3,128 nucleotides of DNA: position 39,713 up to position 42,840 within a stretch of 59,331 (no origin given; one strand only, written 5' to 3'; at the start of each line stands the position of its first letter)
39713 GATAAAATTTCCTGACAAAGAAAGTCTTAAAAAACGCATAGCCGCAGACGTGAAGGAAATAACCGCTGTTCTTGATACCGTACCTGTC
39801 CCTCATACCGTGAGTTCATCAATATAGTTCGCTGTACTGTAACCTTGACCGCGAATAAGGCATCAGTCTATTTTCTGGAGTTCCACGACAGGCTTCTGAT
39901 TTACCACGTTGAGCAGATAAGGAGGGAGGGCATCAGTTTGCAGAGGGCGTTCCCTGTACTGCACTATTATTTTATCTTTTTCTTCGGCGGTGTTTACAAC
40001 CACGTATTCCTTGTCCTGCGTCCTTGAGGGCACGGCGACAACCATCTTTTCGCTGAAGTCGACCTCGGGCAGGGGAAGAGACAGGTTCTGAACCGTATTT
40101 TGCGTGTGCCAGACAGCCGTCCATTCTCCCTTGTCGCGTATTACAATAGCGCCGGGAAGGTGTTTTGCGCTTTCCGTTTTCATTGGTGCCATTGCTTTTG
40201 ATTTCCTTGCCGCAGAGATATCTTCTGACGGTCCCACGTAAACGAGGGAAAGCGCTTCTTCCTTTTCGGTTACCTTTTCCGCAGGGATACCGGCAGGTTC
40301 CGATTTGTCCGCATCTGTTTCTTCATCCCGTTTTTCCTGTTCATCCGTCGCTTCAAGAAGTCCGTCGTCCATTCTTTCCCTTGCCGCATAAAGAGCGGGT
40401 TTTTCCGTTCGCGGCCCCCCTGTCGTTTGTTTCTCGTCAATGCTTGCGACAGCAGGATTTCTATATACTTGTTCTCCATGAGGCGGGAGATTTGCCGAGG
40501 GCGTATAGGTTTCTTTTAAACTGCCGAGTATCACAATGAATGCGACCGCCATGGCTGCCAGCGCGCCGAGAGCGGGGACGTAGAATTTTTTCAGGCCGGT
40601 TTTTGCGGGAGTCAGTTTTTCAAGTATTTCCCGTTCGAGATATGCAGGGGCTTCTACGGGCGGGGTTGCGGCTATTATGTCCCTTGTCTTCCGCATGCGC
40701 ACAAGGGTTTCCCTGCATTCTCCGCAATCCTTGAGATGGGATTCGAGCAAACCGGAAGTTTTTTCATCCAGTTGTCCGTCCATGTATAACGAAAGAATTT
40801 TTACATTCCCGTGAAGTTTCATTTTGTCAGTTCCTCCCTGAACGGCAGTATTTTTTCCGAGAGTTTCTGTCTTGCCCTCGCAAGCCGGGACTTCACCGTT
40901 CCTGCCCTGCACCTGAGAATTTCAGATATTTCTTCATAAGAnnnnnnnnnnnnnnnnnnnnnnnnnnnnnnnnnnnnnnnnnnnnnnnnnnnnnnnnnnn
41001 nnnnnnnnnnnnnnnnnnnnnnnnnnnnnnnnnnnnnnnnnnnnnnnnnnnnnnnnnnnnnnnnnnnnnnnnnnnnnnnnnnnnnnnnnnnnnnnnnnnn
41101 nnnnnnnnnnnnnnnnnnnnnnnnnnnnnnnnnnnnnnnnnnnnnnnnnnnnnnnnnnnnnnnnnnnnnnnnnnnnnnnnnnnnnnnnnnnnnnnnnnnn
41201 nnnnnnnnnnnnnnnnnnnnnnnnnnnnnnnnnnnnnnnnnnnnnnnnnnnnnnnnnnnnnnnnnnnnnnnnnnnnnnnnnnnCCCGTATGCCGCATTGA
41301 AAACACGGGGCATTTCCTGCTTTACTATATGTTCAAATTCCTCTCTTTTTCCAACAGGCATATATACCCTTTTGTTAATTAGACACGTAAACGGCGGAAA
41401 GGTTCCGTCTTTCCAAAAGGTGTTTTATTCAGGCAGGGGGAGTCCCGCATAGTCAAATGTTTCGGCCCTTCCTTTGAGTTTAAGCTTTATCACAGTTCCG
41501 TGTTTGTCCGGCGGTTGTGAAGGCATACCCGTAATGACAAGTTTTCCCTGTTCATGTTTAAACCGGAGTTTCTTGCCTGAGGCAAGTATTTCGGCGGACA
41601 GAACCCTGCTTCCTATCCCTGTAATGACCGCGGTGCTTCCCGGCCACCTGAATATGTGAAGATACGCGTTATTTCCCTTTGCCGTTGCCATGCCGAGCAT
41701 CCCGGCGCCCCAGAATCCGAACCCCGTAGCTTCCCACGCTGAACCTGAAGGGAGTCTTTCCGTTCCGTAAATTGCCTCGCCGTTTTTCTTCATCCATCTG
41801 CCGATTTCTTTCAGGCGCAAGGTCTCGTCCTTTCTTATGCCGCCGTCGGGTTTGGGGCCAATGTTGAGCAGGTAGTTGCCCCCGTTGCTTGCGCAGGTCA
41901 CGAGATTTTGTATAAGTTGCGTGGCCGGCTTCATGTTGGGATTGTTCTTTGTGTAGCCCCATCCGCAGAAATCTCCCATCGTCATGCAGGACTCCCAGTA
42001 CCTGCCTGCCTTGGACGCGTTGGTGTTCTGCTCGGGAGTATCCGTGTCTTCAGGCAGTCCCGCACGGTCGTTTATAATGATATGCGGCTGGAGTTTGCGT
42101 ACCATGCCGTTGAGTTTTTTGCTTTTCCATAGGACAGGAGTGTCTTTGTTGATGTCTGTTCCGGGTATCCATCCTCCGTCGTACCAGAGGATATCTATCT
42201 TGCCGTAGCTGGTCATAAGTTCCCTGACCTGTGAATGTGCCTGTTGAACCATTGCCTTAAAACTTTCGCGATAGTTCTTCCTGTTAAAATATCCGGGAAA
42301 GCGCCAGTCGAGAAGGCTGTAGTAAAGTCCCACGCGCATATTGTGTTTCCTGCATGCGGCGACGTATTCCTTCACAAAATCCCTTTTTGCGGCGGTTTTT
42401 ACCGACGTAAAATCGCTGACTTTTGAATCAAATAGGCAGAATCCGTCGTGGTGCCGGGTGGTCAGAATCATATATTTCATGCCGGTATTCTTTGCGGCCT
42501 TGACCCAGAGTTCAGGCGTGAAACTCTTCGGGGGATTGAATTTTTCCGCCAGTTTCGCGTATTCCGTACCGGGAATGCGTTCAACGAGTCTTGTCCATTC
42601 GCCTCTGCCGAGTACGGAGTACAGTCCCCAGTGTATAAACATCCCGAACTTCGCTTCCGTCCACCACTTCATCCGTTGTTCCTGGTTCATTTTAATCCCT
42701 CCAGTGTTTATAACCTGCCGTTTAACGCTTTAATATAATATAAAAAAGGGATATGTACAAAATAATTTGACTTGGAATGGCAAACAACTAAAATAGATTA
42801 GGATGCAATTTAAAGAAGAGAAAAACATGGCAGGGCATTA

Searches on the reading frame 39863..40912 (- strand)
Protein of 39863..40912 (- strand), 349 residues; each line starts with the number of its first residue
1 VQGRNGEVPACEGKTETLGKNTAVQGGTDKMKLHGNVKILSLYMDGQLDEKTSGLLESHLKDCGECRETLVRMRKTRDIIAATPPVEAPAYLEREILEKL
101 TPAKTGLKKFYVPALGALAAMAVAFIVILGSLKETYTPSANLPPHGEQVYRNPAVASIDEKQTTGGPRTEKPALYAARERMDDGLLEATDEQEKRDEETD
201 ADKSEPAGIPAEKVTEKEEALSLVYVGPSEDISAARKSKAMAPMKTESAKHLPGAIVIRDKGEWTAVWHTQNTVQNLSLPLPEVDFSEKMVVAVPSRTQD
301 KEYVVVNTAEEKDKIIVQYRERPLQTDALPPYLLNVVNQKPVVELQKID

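Call 92: search_protein_families(library=pfam, proteins=[window:39863-40912:-], max_evalue=0.00001)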
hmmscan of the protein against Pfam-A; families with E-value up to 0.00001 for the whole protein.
window:39863-40912:- (349 aa): 1 family
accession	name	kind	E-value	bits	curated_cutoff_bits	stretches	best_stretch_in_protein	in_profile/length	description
PF13490.11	zf-HC2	-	2.7e-06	27.8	22.2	1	39-67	7-35/35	Putative zinc-finger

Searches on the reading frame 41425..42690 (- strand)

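Call 92: search_protein_families(library=pfam, proteins=[window:41425-42690:-], max_evalue=0.00001)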
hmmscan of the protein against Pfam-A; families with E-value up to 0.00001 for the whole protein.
window:41425-42690:- (421 aa): 1 family
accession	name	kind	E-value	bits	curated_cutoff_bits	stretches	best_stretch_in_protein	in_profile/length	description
PF01120.23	Alpha_L_fucos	-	1.1e-89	301.7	25.2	1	3-305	23-345/345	Alpha-L-fucosidase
